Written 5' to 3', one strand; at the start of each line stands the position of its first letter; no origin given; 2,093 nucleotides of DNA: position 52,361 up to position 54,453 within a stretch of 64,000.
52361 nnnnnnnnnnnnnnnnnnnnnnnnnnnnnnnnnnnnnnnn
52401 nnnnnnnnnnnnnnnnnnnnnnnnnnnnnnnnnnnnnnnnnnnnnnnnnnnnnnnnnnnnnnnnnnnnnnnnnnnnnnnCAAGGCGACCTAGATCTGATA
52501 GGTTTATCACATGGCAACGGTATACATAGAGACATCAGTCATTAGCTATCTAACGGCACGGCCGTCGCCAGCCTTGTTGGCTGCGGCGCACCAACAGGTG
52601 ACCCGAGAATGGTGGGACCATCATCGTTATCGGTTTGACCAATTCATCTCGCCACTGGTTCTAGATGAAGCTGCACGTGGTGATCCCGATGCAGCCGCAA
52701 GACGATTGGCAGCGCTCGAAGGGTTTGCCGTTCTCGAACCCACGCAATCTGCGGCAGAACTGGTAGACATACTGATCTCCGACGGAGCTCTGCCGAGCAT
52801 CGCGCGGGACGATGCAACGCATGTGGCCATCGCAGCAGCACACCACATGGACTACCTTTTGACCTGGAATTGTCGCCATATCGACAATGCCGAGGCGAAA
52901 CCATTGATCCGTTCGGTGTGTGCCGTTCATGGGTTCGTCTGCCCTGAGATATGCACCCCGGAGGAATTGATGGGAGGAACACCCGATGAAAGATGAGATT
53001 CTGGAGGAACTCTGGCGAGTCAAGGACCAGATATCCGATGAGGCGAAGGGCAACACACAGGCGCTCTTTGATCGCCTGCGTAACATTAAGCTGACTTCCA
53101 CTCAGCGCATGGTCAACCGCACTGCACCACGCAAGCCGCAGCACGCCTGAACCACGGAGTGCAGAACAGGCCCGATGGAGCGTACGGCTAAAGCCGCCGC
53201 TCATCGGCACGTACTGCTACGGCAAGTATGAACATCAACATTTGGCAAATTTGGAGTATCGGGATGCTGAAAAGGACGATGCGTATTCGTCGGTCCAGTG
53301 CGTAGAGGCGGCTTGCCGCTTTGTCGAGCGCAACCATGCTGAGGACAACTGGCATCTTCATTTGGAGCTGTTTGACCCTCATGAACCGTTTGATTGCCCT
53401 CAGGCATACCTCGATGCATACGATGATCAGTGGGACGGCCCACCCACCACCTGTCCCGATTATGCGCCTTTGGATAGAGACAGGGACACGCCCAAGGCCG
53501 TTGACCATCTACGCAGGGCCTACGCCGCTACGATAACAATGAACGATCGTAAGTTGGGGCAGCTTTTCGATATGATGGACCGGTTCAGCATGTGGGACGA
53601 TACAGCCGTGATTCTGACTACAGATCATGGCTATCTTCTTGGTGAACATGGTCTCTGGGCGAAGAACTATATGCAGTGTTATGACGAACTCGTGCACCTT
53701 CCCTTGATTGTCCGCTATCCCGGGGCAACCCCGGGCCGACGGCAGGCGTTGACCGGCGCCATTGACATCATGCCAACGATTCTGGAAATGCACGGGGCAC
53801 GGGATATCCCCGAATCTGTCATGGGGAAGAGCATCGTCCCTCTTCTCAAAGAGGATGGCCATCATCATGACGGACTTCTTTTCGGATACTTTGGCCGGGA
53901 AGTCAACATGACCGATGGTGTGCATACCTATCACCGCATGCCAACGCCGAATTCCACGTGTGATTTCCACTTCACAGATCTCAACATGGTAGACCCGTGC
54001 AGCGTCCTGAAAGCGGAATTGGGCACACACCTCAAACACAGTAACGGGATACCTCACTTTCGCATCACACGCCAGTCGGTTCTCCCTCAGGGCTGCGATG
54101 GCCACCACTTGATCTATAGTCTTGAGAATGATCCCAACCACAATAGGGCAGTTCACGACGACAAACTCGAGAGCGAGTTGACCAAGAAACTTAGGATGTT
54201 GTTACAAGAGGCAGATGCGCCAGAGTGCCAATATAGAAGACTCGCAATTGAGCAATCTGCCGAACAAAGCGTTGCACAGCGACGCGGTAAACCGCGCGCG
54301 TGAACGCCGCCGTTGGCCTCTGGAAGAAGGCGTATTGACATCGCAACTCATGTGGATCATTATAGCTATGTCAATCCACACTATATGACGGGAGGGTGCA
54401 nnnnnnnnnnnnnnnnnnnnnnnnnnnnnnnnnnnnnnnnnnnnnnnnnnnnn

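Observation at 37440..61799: Cassette cargo enriched for sulfatases (2 intact, 3 fragments) and glycoside-hydrolase-like proteins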

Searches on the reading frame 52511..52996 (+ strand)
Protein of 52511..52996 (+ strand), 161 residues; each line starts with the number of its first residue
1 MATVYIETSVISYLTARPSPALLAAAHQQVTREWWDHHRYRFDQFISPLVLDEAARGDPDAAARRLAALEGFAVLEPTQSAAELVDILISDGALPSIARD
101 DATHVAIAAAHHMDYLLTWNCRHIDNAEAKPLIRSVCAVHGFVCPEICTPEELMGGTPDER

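Call 72: search_protein_families(library=pfam, proteins=[window:52511-52996:+], max_evalue=0.001)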
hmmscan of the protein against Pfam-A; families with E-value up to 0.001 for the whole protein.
window:52511-52996:+ (161 aa): 0 families

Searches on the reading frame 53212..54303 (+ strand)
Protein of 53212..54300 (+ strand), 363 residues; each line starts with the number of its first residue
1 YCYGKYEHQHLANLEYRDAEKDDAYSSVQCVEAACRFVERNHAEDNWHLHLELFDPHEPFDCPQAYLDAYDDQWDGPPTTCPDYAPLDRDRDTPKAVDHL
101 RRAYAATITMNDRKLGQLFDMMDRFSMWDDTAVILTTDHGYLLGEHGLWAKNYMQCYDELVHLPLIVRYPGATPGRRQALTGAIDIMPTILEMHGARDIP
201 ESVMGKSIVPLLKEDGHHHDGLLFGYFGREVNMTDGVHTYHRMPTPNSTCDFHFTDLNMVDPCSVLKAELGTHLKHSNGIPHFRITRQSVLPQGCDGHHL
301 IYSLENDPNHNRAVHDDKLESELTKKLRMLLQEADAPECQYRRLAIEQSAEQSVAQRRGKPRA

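Call 5: search_protein_families(library=pfam, proteins=[window:53242-54303:+], max_evalue=0.01)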
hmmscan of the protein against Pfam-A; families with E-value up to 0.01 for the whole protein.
window:53242-54303:+ (353 aa): 3 families
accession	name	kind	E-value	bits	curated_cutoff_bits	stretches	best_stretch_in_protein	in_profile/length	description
PF00884.28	Sulfatase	-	3.1e-20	73.1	25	1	15-185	144-300/301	Sulfatase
PF16347.10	SGSH_C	-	1.2e-14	55.2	29.3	1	134-218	1-86/154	N-sulphoglucosamine sulphohydrolase, C-terminal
PF01663.27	Phosphodiest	-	0.002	18.2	23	1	94-131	184-221/342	Type I phosphodiesterase / nucleotide pyrophosphatase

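Call 12: find_homologous_proteins(query=window:53212-54300:+)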
Query window:53212-54300:+ (363 aa): 1061 proteins with E <= 0.001 among 1918 candidates; the best 120 are listed.
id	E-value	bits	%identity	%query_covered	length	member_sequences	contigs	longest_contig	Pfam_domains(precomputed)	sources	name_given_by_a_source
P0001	1.2e-211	721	85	96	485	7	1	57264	PF16347.11,PF00884.29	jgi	jgi:arylsulfatase A-like enzyme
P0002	2.4e-189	647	80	92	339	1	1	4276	PF16347.11,PF00884.29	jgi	jgi:hypothetical protein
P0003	5.0e-187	640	72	100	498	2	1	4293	PF16347.11,PF00884.29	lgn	-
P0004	2.9e-184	631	75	98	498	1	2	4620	PF01663.28,PF16347.11,PF00884.29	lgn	-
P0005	3.9e-182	624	73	96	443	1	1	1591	PF16347.11,PF00884.29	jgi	jgi:arylsulfatase A-like enzyme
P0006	8.6e-179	613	73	95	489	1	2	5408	PF01663.28,PF16347.11,PF00884.29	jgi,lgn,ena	-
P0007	1.5e-171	589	71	95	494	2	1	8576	PF01663.28,PF16347.11,PF00884.29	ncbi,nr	ncbi:MAG: sulfatase [Spirochaetales bacterium]|nr:sulfatase [Spirochaetales bacterium]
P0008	2.8e-167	575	69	95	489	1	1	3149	PF01663.28,PF16347.11,PF00884.29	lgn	-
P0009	1.9e-165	569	67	95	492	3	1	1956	PF01663.28,PF16347.11,PF00884.29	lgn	-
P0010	8.0e-164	563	68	95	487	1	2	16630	PF01663.28,PF16347.11,PF00884.29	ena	-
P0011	5.8e-161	554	66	96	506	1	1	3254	PF01663.28,PF16347.11,PF00884.29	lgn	-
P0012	1.7e-155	536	66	95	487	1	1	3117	PF01663.28,PF16347.11,PF00884.29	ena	-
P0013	2.9e-154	532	63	97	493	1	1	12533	PF01663.28,PF16347.11,PF00884.29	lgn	-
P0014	1.2e-144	500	62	95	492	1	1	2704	PF01663.28,PF16347.11,PF00884.29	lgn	-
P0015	2.4e-134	466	58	96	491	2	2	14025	PF01663.28,PF16347.11,PF00884.29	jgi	-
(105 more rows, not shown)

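Call 13: find_encoding_contigs(protein=P0001, flank=10000, max_places=3)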
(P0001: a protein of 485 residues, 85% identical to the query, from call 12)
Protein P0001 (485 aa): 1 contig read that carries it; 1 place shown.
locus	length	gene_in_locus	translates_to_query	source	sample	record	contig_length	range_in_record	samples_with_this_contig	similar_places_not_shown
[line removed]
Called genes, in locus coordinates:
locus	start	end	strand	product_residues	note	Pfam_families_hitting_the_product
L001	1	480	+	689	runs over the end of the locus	PF22422:MGH1-like_GH, PF03633:Glyco_hydro_65C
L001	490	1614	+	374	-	PF13513:HEAT_EZ (faint), PF13646:HEAT_2 (faint), PF02985:HEAT (faint)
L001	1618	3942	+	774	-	PF19805:DUF6288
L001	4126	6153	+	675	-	PF07944:Beta-AFase-like_GH127_cat, PF20736:Glyco_hydro127M, PF20737:Glyco_hydro127C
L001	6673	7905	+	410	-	PF00884:Sulfatase, PF01663:Phosphodiest, PF02995:DUF229 (weak), PF16347:SGSH_C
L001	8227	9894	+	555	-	PF00884:Sulfatase, PF01663:Phosphodiest (weak), PF16347:SGSH_C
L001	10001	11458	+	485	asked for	PF00884:Sulfatase, PF16347:SGSH_C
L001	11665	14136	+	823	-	PF07676:PD40 (faint), PF18582:HZS_alpha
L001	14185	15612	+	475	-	PF00884:Sulfatase, PF16347:SGSH_C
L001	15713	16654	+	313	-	PF00251:Glyco_hydro_32N (weak), PF04616:Glyco_hydro_43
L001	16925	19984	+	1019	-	PF10102:DUF2341, PF13385:Laminin_G_3, PF03629:SASA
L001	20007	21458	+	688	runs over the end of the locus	-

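Call 14: find_encoding_contigs(protein=P0002, flank=5000, max_places=3)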
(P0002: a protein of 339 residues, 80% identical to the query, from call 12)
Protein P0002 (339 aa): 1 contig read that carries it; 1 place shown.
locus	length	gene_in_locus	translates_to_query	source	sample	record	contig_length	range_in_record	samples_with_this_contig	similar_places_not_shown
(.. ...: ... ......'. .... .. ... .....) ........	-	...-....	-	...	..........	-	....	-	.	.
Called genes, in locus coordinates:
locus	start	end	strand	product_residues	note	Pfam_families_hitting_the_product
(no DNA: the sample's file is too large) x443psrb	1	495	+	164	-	?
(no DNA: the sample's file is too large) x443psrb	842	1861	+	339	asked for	PF00884:Sulfatase, PF16347:SGSH_C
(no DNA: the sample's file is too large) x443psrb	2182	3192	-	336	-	PF01244:Peptidase_M19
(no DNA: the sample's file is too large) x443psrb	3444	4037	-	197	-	PF00485:PRK (faint), PF13238:AAA_18 (faint)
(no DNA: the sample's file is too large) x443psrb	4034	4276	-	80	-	?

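Call 23: find_encoding_contigs(protein=window:53242-54303:+, flank=10000, max_places=6)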
Protein window:53242-54303:+ (353 aa): 2 contigs read that carry it; 1 place shown.
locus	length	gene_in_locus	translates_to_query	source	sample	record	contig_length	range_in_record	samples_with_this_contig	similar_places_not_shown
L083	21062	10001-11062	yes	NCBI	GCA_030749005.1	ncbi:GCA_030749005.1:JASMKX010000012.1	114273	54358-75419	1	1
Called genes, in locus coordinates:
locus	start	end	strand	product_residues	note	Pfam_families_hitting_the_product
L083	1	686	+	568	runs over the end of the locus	PF01229:Glyco_hydro_39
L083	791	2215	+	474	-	PF00884:Sulfatase, PF01663:Phosphodiest (faint), PF16347:SGSH_C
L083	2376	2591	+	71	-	-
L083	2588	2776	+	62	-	PF07927:HicA_toxin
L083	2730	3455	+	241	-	PF00884:Sulfatase, PF16347:SGSH_C (faint)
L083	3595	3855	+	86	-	PF04221:RelB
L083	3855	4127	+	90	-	PF15738:YafQ_toxin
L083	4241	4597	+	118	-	PF05973:Gp49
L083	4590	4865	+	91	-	PF13443:HTH_26 (faint), PF13744:HTH_37 (weak), PF12844:HTH_19, PF13560:HTH_31, PF01381:HTH_3, PF13413:HTH_25 (weak)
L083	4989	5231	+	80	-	PF02604:PhdYeFM_antitox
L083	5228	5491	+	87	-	PF06769:YoeB_toxin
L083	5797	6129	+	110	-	PF02452:PemK_toxin (weak)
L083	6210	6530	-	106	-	PF18480:DUF5615 (weak)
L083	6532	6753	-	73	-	PF04255:DUF433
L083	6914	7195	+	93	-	PF05015:HigB-like_toxin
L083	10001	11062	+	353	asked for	PF00884:Sulfatase, PF16347:SGSH_C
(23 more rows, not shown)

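Call 29: search_solved_structures(query=P0001, max_evalue=1e-10)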
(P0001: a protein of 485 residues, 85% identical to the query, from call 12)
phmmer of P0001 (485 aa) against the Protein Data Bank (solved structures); distinct sequences matched with E-value up to 1e-10: 39.
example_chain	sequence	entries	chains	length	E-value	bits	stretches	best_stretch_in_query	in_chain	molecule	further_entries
4upk_A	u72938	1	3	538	2.4e-24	89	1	220-342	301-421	PHOSPHONATE MONOESTER HYDROLASE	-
7oz8_AAA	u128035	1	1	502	9.1e-24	87.1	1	157-341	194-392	Choline-sulfatase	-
5g2v_A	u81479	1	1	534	6.6e-23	84.3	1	228-345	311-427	N-ACETYLGLUCOSAMINE-6-SULFATASE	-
4uph_A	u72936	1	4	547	3.6e-22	81.8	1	221-341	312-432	SULFATASE (SULFURIC ESTER HYDROLASE) PROTEIN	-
9s03_A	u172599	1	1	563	7.9e-21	77.4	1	230-348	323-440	Putative sulfatase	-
9s8y_A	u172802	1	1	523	1.6e-20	76.4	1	231-337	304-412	Sulfatase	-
7ebp_A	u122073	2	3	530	7.2e-20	74.3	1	231-337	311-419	Sulfatase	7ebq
9ihk_D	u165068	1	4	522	7.7e-20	74.2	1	164-332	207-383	Sulfatase_S1_30A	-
2vqr_A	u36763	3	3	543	1.1e-19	73.7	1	225-345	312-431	PUTATIVE SULFATASE | Multifunctional alkaline phosphatase superfamily protein pRL90232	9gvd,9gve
6fny_A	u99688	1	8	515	1.5e-19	73.2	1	220-341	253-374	Choline-sulfatase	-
6g5z_A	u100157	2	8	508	1.1e-18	70.4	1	220-341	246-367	Choline-sulfatase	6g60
4upl_A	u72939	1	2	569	1.1e-18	70.4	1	158-342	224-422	SULFATASE FAMILY PROTEIN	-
7lha_A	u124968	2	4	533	1.2e-18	70.2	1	218-340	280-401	Exo-L-galactose-6-sulfatase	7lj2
7pth_A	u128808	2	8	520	1.3e-18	70.1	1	220-341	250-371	Choline sulfatase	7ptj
6hhm_A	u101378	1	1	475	2.3e-18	69.3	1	150-368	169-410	Arylsulfatase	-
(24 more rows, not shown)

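Call 61: find_encoding_contigs(protein=P0003, flank=5000, max_places=3)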
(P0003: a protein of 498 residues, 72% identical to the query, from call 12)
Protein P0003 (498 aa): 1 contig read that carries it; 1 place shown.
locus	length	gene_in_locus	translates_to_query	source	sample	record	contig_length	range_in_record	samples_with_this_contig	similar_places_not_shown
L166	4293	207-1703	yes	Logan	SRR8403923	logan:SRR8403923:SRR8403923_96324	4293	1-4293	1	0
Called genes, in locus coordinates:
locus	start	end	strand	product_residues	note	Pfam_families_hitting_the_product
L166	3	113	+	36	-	?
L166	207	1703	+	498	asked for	PF00884:Sulfatase, PF16347:SGSH_C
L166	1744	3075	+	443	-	PF22643:NagA_N, PF01979:Amidohydro_1, PF07969:Amidohydro_3 (weak)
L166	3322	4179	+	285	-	PF00248:Aldo_ket_red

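Call 62: find_encoding_contigs(protein=P0004, flank=5000, max_places=3)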
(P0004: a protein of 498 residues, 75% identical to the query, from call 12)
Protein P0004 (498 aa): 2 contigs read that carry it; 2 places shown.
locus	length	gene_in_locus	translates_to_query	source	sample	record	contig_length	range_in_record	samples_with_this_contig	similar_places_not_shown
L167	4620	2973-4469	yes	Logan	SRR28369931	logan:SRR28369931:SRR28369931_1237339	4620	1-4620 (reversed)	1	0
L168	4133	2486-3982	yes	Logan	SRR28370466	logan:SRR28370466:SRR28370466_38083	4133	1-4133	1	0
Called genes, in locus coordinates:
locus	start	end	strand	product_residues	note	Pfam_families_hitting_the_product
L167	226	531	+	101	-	-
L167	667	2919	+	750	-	PF22842:Pel9A-like_beta_helix (faint), PF13229:Beta_helix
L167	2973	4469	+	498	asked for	PF00884:Sulfatase, PF01663:Phosphodiest (faint), PF16347:SGSH_C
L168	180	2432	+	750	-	PF22842:Pel9A-like_beta_helix (faint), PF13229:Beta_helix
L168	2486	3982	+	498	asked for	PF00884:Sulfatase, PF01663:Phosphodiest (faint), PF16347:SGSH_C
